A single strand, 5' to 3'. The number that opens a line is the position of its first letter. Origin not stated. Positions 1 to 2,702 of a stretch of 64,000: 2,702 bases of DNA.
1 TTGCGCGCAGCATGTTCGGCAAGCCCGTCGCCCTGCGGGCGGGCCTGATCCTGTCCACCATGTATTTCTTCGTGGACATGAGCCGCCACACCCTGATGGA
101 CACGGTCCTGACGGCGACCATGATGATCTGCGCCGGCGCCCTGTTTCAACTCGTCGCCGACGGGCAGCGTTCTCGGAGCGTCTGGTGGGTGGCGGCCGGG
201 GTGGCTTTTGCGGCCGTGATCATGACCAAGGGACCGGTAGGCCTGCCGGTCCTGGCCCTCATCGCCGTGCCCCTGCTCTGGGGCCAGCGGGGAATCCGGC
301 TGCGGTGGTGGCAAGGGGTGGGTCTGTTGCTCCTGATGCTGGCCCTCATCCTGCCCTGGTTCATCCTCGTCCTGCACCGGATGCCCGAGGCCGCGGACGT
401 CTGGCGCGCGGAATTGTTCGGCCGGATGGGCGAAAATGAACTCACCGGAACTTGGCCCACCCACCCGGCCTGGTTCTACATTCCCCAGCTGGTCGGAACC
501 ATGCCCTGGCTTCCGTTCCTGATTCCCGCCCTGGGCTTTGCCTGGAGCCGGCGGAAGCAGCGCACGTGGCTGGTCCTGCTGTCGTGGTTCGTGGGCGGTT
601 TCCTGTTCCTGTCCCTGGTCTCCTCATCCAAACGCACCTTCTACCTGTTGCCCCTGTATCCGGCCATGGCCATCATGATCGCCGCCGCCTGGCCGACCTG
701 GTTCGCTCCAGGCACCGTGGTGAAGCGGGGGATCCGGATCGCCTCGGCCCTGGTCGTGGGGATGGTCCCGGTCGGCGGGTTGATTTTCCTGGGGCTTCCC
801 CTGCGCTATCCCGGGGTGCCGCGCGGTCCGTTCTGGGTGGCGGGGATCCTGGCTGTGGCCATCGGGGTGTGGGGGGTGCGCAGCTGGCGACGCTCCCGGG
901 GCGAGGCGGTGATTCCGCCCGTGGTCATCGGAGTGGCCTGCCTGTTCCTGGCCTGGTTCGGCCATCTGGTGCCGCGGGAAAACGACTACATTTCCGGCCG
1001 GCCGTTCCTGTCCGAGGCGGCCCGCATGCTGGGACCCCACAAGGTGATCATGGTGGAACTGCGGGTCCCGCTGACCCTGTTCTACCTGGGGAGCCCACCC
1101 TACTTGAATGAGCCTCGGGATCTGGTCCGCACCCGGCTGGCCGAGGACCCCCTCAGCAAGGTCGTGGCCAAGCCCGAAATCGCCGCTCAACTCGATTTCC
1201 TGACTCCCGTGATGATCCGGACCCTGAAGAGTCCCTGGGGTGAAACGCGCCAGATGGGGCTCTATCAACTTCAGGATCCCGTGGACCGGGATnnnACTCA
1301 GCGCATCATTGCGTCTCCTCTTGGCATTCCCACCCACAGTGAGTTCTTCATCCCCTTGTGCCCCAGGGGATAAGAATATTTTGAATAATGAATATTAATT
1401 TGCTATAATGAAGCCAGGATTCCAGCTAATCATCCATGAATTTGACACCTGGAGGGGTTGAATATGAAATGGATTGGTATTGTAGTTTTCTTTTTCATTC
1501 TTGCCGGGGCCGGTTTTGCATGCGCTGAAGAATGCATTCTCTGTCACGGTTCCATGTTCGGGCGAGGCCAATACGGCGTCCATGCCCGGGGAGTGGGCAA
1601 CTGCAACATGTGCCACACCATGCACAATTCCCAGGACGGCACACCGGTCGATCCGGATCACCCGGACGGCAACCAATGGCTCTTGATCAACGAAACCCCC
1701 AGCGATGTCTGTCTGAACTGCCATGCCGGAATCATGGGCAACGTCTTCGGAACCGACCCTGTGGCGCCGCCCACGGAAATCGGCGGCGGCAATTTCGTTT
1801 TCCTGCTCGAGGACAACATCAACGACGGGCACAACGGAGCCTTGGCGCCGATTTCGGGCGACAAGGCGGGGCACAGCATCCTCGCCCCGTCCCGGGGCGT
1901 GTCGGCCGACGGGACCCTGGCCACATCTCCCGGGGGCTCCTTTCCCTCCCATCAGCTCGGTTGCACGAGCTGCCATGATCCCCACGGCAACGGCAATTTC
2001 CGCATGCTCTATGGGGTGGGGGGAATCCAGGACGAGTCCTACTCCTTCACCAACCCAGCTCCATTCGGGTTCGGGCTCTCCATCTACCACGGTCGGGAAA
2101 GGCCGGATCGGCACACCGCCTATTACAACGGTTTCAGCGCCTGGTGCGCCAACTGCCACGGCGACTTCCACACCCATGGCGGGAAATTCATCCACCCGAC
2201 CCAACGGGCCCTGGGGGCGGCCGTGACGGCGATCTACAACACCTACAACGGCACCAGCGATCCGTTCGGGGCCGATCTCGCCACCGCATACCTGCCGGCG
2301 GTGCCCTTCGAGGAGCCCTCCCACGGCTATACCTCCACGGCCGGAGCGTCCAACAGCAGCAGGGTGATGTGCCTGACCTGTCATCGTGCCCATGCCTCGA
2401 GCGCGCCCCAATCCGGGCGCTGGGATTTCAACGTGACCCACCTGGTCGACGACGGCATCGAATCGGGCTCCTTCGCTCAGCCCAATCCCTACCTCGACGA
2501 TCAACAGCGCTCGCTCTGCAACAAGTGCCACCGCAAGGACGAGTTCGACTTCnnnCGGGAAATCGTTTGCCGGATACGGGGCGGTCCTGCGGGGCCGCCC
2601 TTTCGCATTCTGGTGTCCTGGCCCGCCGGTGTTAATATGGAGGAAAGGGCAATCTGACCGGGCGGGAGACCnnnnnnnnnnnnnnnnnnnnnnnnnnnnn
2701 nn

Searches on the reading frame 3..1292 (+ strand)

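Call 13: search_protein_families(library=pfam, proteins=[window:3-1292:+], max_evalue=0.001)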
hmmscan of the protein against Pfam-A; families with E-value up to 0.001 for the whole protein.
window:3-1292:+ (430 aa): 2 families
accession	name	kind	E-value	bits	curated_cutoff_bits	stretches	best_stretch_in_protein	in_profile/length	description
PF13231.12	PMT_2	-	9.6e-11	42.6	26.1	1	1-119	43-157/160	Dolichyl-phosphate-mannose-protein mannosyltransferase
PF02366.24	PMT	-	1.6e-06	28.4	22.7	1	3-127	107-238/245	Dolichyl-phosphate-mannose-protein mannosyltransferase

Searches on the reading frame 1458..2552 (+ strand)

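Call 13: search_protein_families(library=pfam, proteins=[window:1458-2552:+], max_evalue=0.001)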
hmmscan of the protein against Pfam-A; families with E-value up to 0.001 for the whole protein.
window:1458-2552:+ (365 aa): 2 families
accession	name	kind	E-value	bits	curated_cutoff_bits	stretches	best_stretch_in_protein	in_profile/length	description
PF09699.15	Paired_CXXCH_1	-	2.7e-11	43.4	20.6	0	168-184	8-24/41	Doubled CXXCH motif (Paired_CXXCH_1)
PF22113.1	Mtrc-MtrF_II-IV_dom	-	6e-05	23.1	30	0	211-360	13-129/176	Outer membrane cytochrome MtrC/MtrF-like, domains II/IV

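Call 60: search_protein_families(library=ncbifam, proteins=[window:1458-2552:+], max_evalue=0.001)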
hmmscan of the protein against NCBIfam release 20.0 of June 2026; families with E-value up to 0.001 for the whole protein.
window:1458-2552:+ (365 aa): 3 families
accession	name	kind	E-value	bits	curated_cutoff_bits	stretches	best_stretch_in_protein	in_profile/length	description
TIGR01905.1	paired_CXXCH_1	subfamily_domain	3.4e-10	39.7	25.2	0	165-182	5-22/41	doubled CXXCH domain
NF041028.1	decahem_GSU2203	exception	2.1e-07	30.5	325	0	26-103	151-222/317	GSU2203 family decaheme c-type cytochrome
TIGR03508.1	decahem_SO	subfamily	5.4e-05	22.8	192.2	0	166-184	143-207/258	DmsE family decaheme c-type cytochrome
